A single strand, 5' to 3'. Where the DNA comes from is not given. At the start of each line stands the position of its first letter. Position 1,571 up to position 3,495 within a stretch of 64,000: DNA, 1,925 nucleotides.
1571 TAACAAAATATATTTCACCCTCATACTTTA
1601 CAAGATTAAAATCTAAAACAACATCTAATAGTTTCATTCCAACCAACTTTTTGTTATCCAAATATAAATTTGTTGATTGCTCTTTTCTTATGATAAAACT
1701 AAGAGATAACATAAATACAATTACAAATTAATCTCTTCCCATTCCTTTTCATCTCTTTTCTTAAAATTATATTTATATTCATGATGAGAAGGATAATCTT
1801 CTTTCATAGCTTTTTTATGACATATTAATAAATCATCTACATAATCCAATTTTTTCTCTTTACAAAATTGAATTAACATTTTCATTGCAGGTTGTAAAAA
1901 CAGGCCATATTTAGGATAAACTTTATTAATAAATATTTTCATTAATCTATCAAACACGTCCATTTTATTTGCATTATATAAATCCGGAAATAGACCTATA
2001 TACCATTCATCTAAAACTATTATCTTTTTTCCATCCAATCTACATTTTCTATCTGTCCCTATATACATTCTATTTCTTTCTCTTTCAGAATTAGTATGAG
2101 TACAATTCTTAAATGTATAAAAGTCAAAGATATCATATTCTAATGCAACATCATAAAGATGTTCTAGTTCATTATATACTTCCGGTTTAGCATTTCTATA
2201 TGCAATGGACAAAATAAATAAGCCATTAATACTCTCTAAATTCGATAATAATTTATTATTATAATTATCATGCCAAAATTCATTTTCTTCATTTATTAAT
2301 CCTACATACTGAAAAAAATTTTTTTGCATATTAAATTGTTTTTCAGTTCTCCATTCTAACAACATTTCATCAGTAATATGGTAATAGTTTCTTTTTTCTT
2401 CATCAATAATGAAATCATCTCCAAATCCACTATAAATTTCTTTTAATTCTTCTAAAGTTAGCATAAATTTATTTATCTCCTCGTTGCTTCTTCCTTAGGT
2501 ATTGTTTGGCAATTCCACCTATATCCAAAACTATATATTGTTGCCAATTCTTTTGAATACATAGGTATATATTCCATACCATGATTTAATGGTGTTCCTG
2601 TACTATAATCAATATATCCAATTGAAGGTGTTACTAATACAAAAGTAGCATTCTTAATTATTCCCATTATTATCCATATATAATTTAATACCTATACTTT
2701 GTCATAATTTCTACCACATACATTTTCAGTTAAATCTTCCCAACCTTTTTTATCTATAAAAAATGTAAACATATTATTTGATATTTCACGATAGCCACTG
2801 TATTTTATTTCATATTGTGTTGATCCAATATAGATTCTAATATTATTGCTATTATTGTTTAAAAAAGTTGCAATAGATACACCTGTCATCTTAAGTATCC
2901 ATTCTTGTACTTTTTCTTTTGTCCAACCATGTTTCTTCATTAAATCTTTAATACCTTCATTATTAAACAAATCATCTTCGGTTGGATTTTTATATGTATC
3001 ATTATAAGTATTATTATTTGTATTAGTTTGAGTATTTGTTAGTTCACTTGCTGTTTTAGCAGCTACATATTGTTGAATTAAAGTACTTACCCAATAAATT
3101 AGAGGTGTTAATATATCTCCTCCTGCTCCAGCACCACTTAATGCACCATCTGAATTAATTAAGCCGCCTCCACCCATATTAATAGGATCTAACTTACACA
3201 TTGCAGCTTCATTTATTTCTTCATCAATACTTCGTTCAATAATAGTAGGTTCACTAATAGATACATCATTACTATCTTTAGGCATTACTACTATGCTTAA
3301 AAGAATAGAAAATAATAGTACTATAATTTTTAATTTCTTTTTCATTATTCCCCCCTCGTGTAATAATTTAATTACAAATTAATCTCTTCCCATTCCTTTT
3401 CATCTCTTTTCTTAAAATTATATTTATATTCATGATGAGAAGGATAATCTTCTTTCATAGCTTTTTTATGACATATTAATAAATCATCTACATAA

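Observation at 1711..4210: Duplicated 247-aa gene cassette with a localized hypervariable block, flanking a secreted Gly-rich protein, beside a tRNA cluster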

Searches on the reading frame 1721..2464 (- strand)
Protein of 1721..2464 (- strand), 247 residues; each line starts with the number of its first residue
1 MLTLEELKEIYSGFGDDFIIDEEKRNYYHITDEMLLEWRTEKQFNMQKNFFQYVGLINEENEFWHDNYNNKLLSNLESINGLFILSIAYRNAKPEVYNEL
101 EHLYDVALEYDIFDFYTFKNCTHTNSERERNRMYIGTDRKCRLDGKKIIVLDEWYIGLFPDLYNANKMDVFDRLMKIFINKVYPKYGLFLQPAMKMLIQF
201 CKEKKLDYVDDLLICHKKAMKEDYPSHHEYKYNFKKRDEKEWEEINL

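Call 7: search_protein_families(library=ncbifam, proteins=[window:1721-2464:-], max_evalue=1)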
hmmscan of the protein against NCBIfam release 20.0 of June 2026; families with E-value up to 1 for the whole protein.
window:1721-2464:- (247 aa): 0 families

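Call 8: search_protein_families(library=pfam, proteins=[window:1721-2464:-], max_evalue=1)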
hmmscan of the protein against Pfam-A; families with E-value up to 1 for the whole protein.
window:1721-2464:- (247 aa): 0 families

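Call 11: find_homologous_proteins(query=window:1721-2464:-, max_evalue=0.01)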
Query window:1721-2464:- (247 aa): 9 proteins with E <= 0.01 among 203 candidates.
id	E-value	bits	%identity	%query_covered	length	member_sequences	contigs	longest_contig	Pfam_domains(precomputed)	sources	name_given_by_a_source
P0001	5.1e-145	500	90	100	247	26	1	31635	-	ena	-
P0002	6.2e-129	447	81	100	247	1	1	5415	-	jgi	jgi:hypothetical protein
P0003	1.9e-126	439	79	100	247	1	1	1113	-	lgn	-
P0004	2.2e-124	432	78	100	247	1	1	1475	-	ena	-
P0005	3.1e-124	432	78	100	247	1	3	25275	-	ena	-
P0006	1.1e-123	430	77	100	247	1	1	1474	-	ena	-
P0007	3.4e-120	418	76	100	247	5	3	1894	-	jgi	jgi:hypothetical protein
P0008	1.1e-85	305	55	100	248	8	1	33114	-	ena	-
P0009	3.1e-66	242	81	56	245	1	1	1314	-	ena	-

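Call 13: find_encoding_contigs(protein=P0001, flank=8000, max_places=4)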
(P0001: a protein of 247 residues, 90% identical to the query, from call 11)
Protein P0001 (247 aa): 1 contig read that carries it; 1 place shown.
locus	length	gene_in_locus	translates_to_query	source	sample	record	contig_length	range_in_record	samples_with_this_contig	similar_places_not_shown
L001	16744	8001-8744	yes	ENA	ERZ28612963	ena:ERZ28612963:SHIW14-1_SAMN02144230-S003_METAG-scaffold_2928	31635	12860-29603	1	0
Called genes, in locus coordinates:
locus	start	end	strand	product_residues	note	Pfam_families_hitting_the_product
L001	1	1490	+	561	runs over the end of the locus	PF08529:NusA_N, PF13184:KH_NusA_1st, PF26594:KH_NusA_2nd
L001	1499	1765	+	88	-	PF04296:YlxR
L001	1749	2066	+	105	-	PF01248:Ribosomal_L7Ae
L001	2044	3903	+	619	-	PF04760:IF2_N, PF00009:GTP_EFTU, PF00071:Ras (weak), PF01926:MMR_HSR1, PF22042:EF-G_D2, PF03144:GTP_EFTU_D2 (faint), PF11987:IF-2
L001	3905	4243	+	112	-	PF02033:RBFA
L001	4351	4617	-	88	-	PF01649:Ribosomal_S20p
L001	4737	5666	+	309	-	PF00551:Formyl_trans_N, PF02911:Formyl_trans_C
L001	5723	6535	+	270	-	PF08543:Phos_pyr_kin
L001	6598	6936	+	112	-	PF13240:Zn_Ribbon_1, PF13248:Zn_ribbon_3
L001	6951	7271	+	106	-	PF13240:Zn_Ribbon_1, PF13248:Zn_ribbon_3, PF24460:DUF7575 (faint), PF13828:DUF4190 (weak)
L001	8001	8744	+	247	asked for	-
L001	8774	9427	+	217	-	-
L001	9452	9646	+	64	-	-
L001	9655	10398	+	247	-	-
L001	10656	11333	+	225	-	PF00089:Trypsin, PF13365:Trypsin_2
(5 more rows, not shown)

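Call 14: find_encoding_contigs(protein=P0008, flank=8000, max_places=4)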
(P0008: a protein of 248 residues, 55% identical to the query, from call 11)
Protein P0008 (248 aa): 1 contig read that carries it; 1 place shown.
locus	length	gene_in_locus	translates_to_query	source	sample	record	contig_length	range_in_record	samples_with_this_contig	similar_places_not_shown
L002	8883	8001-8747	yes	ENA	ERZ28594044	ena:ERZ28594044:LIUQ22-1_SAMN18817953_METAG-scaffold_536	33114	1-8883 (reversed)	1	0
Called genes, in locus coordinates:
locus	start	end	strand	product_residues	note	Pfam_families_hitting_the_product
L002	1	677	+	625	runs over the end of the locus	PF28550:DUF8436, PF07992:Pyr_redox_2 (faint), PF21688:FAD-depend_C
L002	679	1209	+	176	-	PF18907:DUF5662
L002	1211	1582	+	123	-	-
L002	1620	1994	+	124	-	-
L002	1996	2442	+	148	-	-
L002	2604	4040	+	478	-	PF01266:DAO, PF03486:HI0933_like (faint), PF07992:Pyr_redox_2 (faint), PF13738:Pyr_redox_3 (faint), PF04324:Fer2_BFD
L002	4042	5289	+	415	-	PF00890:FAD_binding_2 (faint), PF07992:Pyr_redox_2, PF12831:FAD_oxidored (weak), PF13738:Pyr_redox_3 (weak)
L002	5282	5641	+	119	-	PF07892:DUF1667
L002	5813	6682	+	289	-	PF00165:HTH_AraC, PF12833:HTH_18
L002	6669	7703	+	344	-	PF04231:Endonuclease_1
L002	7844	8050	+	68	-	-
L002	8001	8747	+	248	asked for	-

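Call 15: find_encoding_contigs(protein=P0005, flank=8000, max_places=4)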
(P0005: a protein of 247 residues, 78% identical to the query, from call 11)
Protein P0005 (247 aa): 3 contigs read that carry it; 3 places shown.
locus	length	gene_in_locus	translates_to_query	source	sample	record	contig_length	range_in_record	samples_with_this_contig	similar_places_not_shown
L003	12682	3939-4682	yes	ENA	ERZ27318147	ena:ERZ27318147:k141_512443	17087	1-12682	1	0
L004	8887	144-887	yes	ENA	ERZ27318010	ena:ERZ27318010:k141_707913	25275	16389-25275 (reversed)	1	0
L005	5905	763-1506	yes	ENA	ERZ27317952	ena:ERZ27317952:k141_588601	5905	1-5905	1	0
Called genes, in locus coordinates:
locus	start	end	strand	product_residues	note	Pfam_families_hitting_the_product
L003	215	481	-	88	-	PF01649:Ribosomal_S20p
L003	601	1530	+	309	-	PF00551:Formyl_trans_N, PF02911:Formyl_trans_C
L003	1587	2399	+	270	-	PF08543:Phos_pyr_kin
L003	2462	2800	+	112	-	PF13240:Zn_Ribbon_1 (weak), PF13248:Zn_ribbon_3 (weak)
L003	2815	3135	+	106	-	PF13240:Zn_Ribbon_1, PF13248:Zn_ribbon_3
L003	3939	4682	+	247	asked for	-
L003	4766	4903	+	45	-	-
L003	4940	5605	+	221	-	PF00089:Trypsin, PF13365:Trypsin_2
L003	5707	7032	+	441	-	PF00535:Glycos_transf_2, PF13641:Glyco_tranf_2_3, PF13632:Glyco_trans_2_3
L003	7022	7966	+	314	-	PF02463:SMC_N (faint), PF00005:ABC_tran, PF13304:AAA_21 (faint), PF13732:DrrA1-3_C (faint)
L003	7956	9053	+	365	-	PF01061:ABC2_membrane, PF12698:ABC2_membrane_3 (weak)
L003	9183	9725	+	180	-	-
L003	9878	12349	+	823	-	PF00005:ABC_tran, PF13304:AAA_21 (faint), PF02463:SMC_N (weak), PF02687:FtsX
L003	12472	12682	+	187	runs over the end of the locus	-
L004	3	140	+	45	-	?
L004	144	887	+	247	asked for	-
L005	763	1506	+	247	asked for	-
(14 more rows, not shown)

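Call 26: find_related_loci(query=A2, collection=genome_contigs, flank=10000)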
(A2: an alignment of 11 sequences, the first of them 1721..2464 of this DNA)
Query A2 (247 aa) in genome_contigs; peptide patterns used: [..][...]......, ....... (x = any residue, [..] = any of these).
54 stretches matched a pattern, but none encodes a relative of the query by tblastn (E <= 1e-3).
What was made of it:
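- Tried and rejected: The genome_contigs scan with the Y profile found none (call 26).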

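Call 42: search_protein_representatives(alignment_id=A2)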
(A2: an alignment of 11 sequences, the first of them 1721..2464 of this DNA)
Query: 11 sequences, 247 profile positions. Proteins with E-value up to 0.001 (for the whole library): 10; up to 1e-10: 9; up to 1e-30: 3. The best 10 are listed.
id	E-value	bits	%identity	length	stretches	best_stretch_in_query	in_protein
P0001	1.8e-142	489.7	-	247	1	1-247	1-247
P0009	2.4e-97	341.9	-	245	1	1-246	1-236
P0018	1.6e-54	201.6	-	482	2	1-247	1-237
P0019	1.2e-28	116.8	-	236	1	1-243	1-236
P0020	6.2e-26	108.0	-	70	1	182-247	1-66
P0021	7.0e-24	101.2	-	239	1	1-242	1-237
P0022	1.7e-22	96.7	-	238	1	1-243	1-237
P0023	1.7e-18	83.6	-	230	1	1-243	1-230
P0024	1.1e-17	81.0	-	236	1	1-245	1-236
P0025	9.0e-04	35.4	-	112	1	1-119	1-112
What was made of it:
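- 1721..2464 (-): Y_A, an intact 247-aa cytoplasmic protein of an unannotated family. It lies directly downstream of X. Only 9 relatives among 5.8 billion proteins and 10 cluster representatives among 1.84 billion (calls 11, 42).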

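Call 43: search_protein_families(library=pfam, proteins=[P0018, P0019, P0021, P0022, P0023, P0024, P0025], max_evalue=0.1)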
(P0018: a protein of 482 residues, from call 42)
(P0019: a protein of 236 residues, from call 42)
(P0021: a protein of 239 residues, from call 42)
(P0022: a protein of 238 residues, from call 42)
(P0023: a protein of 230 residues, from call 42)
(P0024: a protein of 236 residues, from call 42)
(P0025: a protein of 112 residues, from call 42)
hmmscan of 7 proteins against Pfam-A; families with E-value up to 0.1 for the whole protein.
P0018 (482 aa): 1 family
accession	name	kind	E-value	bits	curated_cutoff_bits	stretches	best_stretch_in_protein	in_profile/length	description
PF02936.19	COX4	-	0.092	13.2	26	0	214-243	22-51/138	Cytochrome c oxidase subunit IV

P0019 (236 aa): 0 families

P0021 (239 aa): 0 families

P0022 (238 aa): 0 families

P0023 (230 aa): 0 families

P0024 (236 aa): 3 families
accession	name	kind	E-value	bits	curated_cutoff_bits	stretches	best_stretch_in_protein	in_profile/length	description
PF14997.11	CECR6_TMEM121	-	0.029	14.6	25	1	171-225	92-148/194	CECR6/TMEM121 family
PF18517.6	LZ3wCH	-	0.053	14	26.1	0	58-91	7-40/55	Leucine zipper with capping helix domain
PF14418.11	OHA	-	0.068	13.5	26.1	0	113-135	6-28/77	OST-HTH Associated domain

P0025 (112 aa): 1 family
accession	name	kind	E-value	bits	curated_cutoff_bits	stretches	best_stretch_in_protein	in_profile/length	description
PF24842.1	UFD1_N2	-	0.0031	18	37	1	22-86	11-70/76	Ubiquitin fusion degradation protein UFD1, N-terminal subdomain 2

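Call 44: find_encoding_contigs(protein=P0019, flank=6000, max_places=4)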
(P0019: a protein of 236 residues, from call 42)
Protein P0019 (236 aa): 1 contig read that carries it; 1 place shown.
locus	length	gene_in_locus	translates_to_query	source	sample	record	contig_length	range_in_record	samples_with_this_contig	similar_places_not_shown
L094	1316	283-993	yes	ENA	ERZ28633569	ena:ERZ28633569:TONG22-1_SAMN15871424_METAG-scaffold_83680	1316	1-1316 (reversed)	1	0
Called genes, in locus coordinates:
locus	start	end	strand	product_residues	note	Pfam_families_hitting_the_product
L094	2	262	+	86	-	?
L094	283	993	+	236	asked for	-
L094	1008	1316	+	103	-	?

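Call 47: predict_structure(alignment_id=A5)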
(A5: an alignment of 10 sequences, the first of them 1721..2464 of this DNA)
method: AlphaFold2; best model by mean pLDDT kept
length: 247 residues; sequences in the alignment: 10
mean_pLDDT: 51.0   pTM: 0.47
mean pLDDT of the five models: 51.0, 49.8, 49.6, 47.9, 47.4
residues with pLDDT >= 90: 12; 70-90: 38; 50-70: 63; < 50: 134
segments of 3 or more residues with pLDDT < 50: 14-18, 20-27, 31-33, 46-93, 110-144, 146-156, 225-247
pLDDT, mean of each block of 10 residues (from residue 1): 62 48 49 55 50 32 27 25 33 49 55 35 25 35 39 48 74 82 70 78 93 88 49 35 36
secondary structure, 60 per line:
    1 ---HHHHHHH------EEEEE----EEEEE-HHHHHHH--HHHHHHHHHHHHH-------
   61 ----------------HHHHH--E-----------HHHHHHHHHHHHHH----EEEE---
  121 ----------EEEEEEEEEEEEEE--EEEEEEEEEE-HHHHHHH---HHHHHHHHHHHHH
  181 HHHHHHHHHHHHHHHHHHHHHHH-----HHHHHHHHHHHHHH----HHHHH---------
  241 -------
elements in order: H4-10 E17-21 E26-30 H32-38 H41-53 H77-81 H96-109 E114-117 E131-144 E147-156 H158-164 H168-203 H209-222 H227-231

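Call 49: search_protein_families(library=padloc, proteins=[window:1721-2464:-, P0018, P0019], max_evalue=1)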
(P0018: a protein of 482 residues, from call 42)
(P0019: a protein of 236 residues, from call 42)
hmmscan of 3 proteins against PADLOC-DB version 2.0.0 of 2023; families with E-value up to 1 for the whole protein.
window:1721-2464:- (247 aa): 0 families

P0018 (482 aa): 1 family
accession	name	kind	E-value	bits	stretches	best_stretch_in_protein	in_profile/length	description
PDLC02980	AriA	-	0.038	11.9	1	212-316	78-181/304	-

P0019 (236 aa): 0 families

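Call 50: search_protein_families(library=phrogs, proteins=[window:1721-2464:-, P0018, P0019], max_evalue=1)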
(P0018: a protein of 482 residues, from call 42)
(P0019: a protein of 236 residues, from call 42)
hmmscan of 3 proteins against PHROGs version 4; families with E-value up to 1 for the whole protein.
window:1721-2464:- (247 aa): 1 family
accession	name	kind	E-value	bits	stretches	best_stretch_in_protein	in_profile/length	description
phrog_28977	-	unknown function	0.26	12.5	0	10-37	12-39/68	-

P0018 (482 aa): 1 family
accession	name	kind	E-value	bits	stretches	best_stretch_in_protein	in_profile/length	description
phrog_266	-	unknown function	0.046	15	0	275-310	12-47/82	-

P0019 (236 aa): 1 family
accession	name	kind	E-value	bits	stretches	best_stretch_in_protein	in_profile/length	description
phrog_14934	-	unknown function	0.15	13.2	0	120-138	14-32/59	-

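Call 51: search_solved_structures(query=A6, max_evalue=10)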
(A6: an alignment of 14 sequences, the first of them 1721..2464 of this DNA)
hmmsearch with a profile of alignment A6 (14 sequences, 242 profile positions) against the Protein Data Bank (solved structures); distinct sequences matched with E-value up to 10: 8.
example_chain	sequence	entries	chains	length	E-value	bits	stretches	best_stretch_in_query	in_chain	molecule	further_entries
3o21_A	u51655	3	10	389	0.2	14.5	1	160-205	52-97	Glutamate receptor 3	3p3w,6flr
5fwy_B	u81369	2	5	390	0.2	14.5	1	160-205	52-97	GLUTAMATE RECEPTOR 3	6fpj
5ide_B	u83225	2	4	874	0.46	13.4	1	160-205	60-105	Glutamate receptor 3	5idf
6njm_A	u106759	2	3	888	0.47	13.3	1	160-205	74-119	Glutamate receptor 3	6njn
9qfh_A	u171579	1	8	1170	0.65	12.9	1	160-205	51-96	Isoform Flip of Glutamate receptor 3,Voltage-dependent calcium channel gamma-2 subunit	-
9hpk_A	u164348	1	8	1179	0.66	12.9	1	160-205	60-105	Isoform Flip of Glutamate receptor 3,Voltage-dependent calcium channel gamma-2 subunit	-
9hpc_A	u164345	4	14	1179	0.67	12.8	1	160-205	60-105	Isoform Flip of Glutamate receptor 3,Voltage-dependent calcium channel gamma-2 subunit | Isoform Flip of Glutamate receptor 3,Isoform Flip of Glutamate receptor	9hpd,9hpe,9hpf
9hpg_B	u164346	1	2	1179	0.69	12.8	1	160-205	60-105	Isoform Flip of Glutamate receptor 3,Voltage-dependent calcium channel gamma-2 subunit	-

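Call 54: find_related_loci(query=A6, collection=metagenome_contigs, flank=8000)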
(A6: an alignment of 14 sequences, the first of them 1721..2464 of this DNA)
Query A6 (247 aa) in metagenome_contigs; peptide patterns used: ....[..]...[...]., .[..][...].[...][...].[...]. (x = any residue, [..] = any of these).
484 stretches matched a pattern; 26 encode a relative of the query (tblastn E <= 1e-3); 26 distinct loci.
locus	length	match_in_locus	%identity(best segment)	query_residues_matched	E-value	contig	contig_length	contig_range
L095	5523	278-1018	100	1-247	1e-168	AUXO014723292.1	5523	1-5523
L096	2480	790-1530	99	1-247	1e-176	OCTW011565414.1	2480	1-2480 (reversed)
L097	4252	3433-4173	89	1-247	4e-151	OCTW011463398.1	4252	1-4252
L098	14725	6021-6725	35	1-243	9e-39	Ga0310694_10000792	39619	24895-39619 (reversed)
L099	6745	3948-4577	35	22-243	4e-33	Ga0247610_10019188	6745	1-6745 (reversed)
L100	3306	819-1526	33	1-243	2e-32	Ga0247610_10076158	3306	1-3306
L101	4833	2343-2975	35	22-244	3e-32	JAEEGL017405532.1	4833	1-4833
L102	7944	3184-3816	35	22-244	2e-31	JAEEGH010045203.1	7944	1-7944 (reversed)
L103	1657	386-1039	32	22-243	4e-31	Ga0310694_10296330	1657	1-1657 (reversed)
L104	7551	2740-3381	32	22-243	3e-30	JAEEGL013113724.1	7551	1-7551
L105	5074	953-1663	33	1-247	6e-30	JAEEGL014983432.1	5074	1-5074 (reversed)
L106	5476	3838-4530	34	1-243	8e-30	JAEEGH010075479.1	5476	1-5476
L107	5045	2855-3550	34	1-244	7e-30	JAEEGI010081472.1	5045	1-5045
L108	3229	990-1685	33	1-244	2e-29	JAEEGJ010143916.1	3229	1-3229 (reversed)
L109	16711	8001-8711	31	1-243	1e-28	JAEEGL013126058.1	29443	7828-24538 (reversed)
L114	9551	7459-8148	33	1-243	8e-24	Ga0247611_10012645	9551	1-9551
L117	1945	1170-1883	33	1-244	5e-21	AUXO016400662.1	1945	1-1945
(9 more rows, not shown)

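Call 55: find_related_loci(query=A6, collection=viral_contigs, flank=8000)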
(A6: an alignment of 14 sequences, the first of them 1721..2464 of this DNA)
Query A6 (247 aa) in viral_contigs; peptide patterns used: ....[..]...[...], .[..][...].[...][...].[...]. (x = any residue, [..] = any of these).
21 stretches matched a pattern, but none encodes a relative of the query by tblastn (E <= 1e-3).

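Call 60: list_cluster_members(proteins=[window:1721-2464:-, window:3372-4115:-, P0012, window:1500-1712:-])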
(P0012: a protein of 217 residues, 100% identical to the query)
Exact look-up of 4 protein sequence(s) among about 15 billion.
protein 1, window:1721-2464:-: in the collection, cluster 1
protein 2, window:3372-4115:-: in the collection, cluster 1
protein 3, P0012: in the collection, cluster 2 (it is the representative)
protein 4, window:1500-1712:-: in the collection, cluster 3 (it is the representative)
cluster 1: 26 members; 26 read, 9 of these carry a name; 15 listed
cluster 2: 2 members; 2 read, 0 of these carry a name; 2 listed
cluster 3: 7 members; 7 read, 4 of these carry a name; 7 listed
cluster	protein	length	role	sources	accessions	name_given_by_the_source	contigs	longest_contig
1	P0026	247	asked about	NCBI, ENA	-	-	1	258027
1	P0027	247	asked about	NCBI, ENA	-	-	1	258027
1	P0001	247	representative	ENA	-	-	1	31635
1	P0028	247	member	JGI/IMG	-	hypothetical protein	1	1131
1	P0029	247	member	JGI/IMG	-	hypothetical protein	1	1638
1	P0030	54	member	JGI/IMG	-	hypothetical protein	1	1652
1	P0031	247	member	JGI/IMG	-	hypothetical protein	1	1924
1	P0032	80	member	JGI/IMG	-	hypothetical protein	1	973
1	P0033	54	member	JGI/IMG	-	hypothetical protein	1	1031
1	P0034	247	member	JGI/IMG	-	hypothetical protein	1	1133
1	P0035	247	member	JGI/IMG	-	hypothetical protein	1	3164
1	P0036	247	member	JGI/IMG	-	hypothetical protein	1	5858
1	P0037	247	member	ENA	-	-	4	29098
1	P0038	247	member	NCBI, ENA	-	-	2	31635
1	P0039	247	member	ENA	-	-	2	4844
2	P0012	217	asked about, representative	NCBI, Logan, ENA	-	-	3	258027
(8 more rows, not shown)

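Call 79: search_protein_families(library=pfam, alignment_id=A6, max_evalue=5)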
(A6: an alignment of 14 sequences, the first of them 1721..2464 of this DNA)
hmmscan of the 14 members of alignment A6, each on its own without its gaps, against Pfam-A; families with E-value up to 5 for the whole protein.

A. member 1, window:1721-2464:- (247 aa): 0 families

B. families by the number of members that match (of 14 scanned): 5 families
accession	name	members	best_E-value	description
PF14997.11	CECR6_TMEM121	1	0.029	CECR6/TMEM121 family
PF18517.6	LZ3wCH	1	0.053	Leucine zipper with capping helix domain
PF14418.11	OHA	1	0.068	OST-HTH Associated domain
PF15249.11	GLTSCR1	1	0.15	Conserved region of unknown function on GLTSCR protein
PF24033.1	DUF7342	1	0.18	Family of unknown function (DUF7342)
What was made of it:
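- On SMI1/KNR4 (SUKH) immunity superfamily: Sequence: no match (calls 8, 51, 79).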

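Call 87: search_dna_similar(query=window:1721-2464:-, collection=plasmids, mode=protein, max_evalue=0.001)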
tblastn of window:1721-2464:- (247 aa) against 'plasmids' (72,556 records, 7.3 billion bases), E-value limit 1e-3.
No match.

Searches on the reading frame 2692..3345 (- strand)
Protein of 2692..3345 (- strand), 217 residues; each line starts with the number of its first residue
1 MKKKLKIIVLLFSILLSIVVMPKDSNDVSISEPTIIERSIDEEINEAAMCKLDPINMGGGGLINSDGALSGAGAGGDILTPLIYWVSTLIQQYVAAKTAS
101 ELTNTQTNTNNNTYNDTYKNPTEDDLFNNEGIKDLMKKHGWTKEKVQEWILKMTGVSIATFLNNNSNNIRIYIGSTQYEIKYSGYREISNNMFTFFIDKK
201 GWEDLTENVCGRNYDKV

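Call 7: search_protein_families(library=ncbifam, proteins=[window:2692-3345:-], max_evalue=1)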
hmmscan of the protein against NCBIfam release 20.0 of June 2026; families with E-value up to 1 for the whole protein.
window:2692-3345:- (217 aa): 1 family
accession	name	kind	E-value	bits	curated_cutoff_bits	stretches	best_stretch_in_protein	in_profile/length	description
NF041742.1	WGxxGxxG_fam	subfamily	0.33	11.6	35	0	95-118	20-45/69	WGxxGxxG family protein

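Call 8: search_protein_families(library=pfam, proteins=[window:2692-3345:-], max_evalue=1)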
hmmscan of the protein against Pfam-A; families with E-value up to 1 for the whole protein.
window:2692-3345:- (217 aa): 1 family
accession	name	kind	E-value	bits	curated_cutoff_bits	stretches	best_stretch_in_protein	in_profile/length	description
PF03722.19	Hemocyanin_N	-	0.29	12.2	28.9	0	176-210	63-97/124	Hemocyanin, all-alpha domain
